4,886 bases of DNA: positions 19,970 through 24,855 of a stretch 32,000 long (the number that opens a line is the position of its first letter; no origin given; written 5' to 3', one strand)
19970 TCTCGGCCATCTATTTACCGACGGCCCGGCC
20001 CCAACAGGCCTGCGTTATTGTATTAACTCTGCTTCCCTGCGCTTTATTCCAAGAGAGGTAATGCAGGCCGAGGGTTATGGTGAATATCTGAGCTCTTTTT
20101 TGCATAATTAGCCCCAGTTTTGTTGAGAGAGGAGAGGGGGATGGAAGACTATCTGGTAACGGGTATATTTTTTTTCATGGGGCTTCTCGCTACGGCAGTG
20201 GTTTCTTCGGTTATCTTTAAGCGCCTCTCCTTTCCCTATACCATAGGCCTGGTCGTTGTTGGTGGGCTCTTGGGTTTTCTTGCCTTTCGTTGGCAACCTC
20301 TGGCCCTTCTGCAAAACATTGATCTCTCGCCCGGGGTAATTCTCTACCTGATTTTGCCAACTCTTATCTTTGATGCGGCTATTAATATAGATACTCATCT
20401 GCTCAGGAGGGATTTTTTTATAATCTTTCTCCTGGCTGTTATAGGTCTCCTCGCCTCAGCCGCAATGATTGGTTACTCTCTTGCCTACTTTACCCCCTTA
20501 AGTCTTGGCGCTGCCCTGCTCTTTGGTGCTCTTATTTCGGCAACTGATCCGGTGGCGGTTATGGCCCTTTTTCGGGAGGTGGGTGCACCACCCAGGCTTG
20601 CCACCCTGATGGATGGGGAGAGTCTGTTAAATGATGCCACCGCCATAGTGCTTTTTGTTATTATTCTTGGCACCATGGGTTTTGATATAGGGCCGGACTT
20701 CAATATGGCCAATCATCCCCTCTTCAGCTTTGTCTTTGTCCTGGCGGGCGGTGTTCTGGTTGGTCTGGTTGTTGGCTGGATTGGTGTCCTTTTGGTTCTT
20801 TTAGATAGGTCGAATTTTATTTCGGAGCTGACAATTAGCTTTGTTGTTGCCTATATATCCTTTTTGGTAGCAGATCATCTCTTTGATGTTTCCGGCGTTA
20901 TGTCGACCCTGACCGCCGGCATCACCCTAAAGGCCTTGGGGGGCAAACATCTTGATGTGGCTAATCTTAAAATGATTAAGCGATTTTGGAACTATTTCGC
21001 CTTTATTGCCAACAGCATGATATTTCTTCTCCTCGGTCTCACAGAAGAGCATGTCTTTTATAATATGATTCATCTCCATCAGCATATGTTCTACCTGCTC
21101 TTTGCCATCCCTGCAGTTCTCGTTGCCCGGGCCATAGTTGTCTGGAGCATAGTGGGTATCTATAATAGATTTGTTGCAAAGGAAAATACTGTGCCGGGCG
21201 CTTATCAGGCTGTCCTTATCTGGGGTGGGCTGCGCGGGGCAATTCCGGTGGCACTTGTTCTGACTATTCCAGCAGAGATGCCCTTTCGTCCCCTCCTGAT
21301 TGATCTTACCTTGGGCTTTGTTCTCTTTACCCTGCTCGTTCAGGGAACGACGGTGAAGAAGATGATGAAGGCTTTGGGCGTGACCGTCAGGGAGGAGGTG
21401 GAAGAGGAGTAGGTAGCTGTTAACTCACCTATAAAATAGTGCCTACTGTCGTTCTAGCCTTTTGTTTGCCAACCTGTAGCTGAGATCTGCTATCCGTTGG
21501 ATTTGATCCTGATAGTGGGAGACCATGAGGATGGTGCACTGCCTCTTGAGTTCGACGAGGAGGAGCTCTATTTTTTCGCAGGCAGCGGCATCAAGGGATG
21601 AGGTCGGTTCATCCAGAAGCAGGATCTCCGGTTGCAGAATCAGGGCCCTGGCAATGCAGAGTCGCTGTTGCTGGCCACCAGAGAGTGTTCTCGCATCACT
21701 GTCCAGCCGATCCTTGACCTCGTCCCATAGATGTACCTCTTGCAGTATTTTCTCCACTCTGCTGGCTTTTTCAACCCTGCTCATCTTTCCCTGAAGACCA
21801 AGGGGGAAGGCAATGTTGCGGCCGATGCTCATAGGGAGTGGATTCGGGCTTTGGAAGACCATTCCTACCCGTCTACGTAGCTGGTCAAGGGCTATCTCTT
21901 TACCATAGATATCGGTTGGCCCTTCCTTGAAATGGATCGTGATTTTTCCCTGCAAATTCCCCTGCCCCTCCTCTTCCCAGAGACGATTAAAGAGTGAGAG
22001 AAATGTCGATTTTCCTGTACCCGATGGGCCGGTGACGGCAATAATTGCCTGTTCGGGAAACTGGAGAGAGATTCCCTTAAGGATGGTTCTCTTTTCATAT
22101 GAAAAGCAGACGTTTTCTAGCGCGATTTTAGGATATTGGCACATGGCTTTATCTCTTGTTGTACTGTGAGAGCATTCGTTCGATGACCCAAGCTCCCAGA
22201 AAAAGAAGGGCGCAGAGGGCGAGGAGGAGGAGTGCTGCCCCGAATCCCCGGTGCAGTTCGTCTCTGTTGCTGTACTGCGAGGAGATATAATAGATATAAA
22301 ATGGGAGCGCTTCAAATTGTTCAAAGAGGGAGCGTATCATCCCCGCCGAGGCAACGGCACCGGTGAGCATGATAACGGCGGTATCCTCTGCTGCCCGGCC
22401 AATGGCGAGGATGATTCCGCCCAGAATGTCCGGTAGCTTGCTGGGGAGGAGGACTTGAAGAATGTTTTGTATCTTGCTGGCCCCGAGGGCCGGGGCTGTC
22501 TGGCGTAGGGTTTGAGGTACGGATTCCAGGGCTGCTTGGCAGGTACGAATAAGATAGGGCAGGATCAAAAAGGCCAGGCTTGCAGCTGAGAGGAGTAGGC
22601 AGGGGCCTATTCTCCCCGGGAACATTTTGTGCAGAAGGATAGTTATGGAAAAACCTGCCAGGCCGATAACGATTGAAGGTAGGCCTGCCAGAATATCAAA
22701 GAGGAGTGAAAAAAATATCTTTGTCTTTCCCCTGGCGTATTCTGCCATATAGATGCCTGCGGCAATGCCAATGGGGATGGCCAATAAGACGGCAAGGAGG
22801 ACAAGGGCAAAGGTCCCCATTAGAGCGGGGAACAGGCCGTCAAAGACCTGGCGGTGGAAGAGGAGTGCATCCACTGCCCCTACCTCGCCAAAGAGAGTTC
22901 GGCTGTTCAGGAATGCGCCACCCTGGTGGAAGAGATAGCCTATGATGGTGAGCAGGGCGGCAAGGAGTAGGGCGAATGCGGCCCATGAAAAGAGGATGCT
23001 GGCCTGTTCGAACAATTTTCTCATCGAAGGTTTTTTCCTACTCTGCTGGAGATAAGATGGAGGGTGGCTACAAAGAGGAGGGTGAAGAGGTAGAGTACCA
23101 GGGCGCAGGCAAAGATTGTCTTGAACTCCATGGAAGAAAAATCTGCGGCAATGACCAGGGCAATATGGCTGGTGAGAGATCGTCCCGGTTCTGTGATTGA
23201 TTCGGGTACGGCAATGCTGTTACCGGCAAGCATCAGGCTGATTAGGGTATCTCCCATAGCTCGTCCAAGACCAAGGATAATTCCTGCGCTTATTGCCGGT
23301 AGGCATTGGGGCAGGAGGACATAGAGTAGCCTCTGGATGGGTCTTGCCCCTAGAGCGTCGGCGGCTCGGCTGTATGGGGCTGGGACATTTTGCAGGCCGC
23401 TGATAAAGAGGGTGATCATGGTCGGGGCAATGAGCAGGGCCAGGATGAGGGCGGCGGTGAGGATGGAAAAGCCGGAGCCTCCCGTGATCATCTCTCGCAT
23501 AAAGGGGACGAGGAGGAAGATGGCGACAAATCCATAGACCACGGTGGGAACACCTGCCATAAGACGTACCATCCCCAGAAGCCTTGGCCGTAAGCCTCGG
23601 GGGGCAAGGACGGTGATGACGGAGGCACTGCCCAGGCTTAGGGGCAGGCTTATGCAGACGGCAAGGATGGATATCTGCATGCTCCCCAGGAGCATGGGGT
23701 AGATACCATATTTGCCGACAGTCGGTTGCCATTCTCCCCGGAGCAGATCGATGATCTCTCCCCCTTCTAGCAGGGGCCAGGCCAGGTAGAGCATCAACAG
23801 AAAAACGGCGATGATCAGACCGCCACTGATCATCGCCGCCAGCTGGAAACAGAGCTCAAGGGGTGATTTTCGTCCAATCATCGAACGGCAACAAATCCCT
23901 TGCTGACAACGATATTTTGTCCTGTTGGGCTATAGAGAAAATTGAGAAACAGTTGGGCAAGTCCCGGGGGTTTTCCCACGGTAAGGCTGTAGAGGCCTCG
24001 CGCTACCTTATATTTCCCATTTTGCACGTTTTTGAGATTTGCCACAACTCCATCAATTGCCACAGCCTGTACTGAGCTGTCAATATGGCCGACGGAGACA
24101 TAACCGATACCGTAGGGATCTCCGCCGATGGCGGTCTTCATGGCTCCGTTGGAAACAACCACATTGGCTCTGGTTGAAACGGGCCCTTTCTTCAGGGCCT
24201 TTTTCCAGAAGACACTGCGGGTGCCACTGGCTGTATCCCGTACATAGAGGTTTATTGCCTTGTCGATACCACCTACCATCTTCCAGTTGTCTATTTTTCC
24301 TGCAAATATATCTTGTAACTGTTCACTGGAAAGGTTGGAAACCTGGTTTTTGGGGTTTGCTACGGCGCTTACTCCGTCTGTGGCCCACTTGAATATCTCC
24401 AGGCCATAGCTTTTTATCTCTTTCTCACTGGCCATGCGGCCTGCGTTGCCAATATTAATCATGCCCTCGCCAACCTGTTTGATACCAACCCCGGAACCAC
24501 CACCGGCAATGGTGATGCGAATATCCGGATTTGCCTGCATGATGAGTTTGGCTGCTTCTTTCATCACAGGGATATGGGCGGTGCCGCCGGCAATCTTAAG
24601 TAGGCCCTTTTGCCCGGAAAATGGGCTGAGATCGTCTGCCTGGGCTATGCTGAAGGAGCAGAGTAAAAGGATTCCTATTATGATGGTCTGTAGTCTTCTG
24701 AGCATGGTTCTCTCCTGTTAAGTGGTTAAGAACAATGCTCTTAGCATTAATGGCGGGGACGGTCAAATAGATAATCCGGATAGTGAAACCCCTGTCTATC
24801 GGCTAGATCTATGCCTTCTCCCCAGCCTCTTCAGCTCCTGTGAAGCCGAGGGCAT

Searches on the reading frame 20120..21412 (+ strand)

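Call 28: search_protein_families(library=pfam, proteins=[window:20120-21412:+], max_evalue=0.001)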
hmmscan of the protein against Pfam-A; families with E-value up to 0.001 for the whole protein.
window:20120-21412:+ (430 aa): 1 family
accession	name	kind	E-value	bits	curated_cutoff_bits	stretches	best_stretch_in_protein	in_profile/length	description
PF00999.27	Na_H_Exchanger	-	2e-57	195.2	26.2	1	24-417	2-374/375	Sodium/hydrogen exchanger, transmembrane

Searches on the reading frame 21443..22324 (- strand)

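Call 80: search_protein_families(library=pfam, proteins=[window:21443-22324:-], max_evalue=0.01)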
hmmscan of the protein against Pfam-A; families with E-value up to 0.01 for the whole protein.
window:21443-22324:- (293 aa): 9 families
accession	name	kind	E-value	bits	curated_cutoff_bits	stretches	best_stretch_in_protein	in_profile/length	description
PF00005.33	ABC_tran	-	2.5e-31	109.5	25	1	82-242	1-137/137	ABC transporter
PF13304.12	AAA_21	-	9.2e-09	36.2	27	1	200-270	224-298/304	AAA domain, putative AbiEii toxin, Type IV TA system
PF02463.25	SMC_N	-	5.6e-05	23.1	40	1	190-279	123-206/220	RecF/RecN/SMC N terminal domain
PF13604.12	AAA_30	-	0.00014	22.1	27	1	92-121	18-47/191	AAA domain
PF13401.12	AAA_22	-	0.00027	21.7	27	1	92-140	5-51/130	AAA domain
PF13555.12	AAA_29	-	0.0042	17.2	27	1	87-109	17-39/61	P-loop containing region of AAA domain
PF05729.18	NACHT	-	0.0064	16.8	26.7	0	94-132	2-40/167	NACHT domain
PF13191.12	AAA_16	-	0.0072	17.3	32.6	0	93-131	25-63/167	AAA ATPase domain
PF03193.22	RsgA_GTPase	-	0.0078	16.5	30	0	56-111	71-125/174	RsgA GTPase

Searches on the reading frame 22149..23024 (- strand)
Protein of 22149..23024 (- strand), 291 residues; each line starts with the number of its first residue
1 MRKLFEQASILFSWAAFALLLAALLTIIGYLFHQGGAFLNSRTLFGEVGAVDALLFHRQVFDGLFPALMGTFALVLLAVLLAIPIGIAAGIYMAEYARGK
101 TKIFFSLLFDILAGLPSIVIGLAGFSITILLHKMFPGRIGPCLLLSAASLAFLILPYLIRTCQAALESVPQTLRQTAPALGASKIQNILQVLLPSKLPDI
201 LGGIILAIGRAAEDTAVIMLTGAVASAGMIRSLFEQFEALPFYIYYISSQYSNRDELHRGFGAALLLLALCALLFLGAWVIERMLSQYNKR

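Call 80: search_protein_families(library=pfam, proteins=[window:22149-23024:-], max_evalue=0.01)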
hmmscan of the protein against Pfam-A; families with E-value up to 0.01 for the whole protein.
window:22149-23024:- (291 aa): 1 family
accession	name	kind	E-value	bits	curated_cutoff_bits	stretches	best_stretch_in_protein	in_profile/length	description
PF00528.27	BPD_transp_1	-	2.4e-16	60.5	26.4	1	86-276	1-173/184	Binding-protein-dependent transport system inner membrane component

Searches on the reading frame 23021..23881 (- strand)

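Call 80: search_protein_families(library=pfam, proteins=[window:23021-23881:-], max_evalue=0.01)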
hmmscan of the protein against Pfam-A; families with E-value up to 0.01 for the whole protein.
window:23021-23881:- (286 aa): 1 family
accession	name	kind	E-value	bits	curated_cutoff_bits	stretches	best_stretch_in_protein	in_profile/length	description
PF00528.27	BPD_transp_1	-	3.9e-15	56.5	26.4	1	93-281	12-182/184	Binding-protein-dependent transport system inner membrane component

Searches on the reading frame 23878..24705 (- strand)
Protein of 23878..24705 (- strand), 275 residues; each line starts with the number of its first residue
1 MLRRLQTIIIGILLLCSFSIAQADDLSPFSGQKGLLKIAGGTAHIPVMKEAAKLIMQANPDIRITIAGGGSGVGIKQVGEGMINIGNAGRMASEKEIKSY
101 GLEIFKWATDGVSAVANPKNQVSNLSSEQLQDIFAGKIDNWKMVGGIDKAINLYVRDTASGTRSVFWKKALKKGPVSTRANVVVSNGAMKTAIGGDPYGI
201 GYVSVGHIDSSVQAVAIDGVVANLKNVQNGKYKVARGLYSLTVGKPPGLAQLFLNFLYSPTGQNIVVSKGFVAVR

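Call 80: search_protein_families(library=pfam, proteins=[window:23878-24705:-], max_evalue=0.01)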
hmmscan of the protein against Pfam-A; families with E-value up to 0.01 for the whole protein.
window:23878-24705:- (275 aa): 4 families
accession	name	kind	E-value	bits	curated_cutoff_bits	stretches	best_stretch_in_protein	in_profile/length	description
PF12849.12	PBP_like_2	-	5.9e-30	105.4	27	1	32-260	6-266/267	PBP superfamily domain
PF13531.11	SBP_bac_11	-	1.6e-07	31.8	25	1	36-271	1-226/227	Bacterial extracellular solute-binding protein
PF12727.12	PBP_like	-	7.8e-06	25.6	27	1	54-201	3-148/193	PBP superfamily domain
PF01547.30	SBP_bac_1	-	0.0059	17.1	26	0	49-263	11-306/307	Bacterial extracellular solute-binding protein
